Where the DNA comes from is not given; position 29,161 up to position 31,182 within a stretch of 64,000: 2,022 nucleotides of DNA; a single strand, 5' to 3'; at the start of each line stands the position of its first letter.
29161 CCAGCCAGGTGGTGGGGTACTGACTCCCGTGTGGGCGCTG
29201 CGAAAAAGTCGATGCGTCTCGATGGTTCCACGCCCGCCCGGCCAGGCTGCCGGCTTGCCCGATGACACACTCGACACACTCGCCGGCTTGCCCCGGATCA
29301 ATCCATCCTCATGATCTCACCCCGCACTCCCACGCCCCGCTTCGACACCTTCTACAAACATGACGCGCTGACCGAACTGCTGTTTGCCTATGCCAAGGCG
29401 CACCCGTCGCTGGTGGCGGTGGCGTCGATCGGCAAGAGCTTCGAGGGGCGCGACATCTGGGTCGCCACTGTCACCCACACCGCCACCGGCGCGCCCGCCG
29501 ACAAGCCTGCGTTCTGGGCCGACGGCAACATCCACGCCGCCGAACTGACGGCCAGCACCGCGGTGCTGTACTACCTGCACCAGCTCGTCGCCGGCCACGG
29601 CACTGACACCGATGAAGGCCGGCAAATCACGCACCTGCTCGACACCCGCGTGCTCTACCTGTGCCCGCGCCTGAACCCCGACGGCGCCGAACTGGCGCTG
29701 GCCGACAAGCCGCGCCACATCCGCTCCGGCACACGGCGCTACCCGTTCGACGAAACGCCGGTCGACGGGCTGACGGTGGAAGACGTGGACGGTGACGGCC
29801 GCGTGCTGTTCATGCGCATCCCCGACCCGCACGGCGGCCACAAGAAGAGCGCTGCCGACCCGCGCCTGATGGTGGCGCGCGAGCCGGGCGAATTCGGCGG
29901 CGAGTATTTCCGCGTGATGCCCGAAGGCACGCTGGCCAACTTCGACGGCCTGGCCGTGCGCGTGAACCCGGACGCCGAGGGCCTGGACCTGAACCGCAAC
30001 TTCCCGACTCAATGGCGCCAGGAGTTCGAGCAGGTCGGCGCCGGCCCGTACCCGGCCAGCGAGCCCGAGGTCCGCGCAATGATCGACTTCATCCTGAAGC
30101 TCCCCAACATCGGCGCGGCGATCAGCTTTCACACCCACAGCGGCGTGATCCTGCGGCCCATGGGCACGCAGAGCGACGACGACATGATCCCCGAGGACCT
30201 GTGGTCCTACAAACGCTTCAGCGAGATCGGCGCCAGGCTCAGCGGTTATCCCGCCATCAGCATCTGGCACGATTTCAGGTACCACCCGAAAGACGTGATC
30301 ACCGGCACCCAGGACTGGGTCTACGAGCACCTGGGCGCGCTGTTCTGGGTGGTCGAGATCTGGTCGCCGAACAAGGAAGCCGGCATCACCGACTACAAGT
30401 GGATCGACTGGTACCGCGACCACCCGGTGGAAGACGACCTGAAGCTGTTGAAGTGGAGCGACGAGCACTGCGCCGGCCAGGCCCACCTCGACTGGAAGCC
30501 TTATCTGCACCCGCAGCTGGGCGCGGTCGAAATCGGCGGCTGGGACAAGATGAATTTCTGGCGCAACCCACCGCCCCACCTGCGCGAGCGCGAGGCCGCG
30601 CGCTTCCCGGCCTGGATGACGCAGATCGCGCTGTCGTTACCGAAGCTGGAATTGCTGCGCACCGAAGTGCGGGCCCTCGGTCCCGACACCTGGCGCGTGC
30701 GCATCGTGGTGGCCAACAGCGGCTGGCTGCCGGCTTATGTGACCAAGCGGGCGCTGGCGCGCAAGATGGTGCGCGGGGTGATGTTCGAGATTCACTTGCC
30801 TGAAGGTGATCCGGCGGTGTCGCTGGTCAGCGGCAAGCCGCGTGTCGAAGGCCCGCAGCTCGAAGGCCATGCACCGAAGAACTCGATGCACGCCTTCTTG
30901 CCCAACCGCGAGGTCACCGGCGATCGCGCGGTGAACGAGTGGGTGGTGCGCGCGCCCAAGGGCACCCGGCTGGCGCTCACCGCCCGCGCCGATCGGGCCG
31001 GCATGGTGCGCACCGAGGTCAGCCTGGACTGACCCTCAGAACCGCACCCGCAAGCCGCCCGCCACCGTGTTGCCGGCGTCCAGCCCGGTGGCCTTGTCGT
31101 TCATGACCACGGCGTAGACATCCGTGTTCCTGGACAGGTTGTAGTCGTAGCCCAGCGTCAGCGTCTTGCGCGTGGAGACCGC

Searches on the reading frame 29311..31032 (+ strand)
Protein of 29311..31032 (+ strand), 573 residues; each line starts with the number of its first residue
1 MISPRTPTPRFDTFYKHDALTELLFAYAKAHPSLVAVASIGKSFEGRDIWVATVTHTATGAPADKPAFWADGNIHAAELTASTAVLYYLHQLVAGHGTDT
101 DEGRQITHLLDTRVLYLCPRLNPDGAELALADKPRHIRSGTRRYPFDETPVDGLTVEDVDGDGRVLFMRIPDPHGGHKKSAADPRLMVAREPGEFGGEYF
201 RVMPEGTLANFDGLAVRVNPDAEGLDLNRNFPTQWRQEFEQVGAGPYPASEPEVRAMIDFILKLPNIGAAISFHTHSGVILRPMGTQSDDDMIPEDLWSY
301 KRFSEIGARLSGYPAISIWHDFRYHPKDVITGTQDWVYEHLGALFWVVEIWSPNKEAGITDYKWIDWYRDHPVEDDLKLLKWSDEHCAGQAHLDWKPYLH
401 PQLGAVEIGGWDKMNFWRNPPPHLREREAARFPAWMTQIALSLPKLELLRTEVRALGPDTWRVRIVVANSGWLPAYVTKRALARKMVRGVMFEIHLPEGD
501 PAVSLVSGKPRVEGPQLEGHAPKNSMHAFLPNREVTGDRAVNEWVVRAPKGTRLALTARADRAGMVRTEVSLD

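Call 8: search_protein_families(library=pfam, proteins=[window:29311-31032:+], max_evalue=0.001)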
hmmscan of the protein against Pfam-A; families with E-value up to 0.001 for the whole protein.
window:29311-31032:+ (573 aa): 1 family
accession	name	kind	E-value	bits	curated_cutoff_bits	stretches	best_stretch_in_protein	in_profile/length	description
PF00246.29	Peptidase_M14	-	8.3e-44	150.8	21.6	2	23-131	4-108/286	Zinc carboxypeptidase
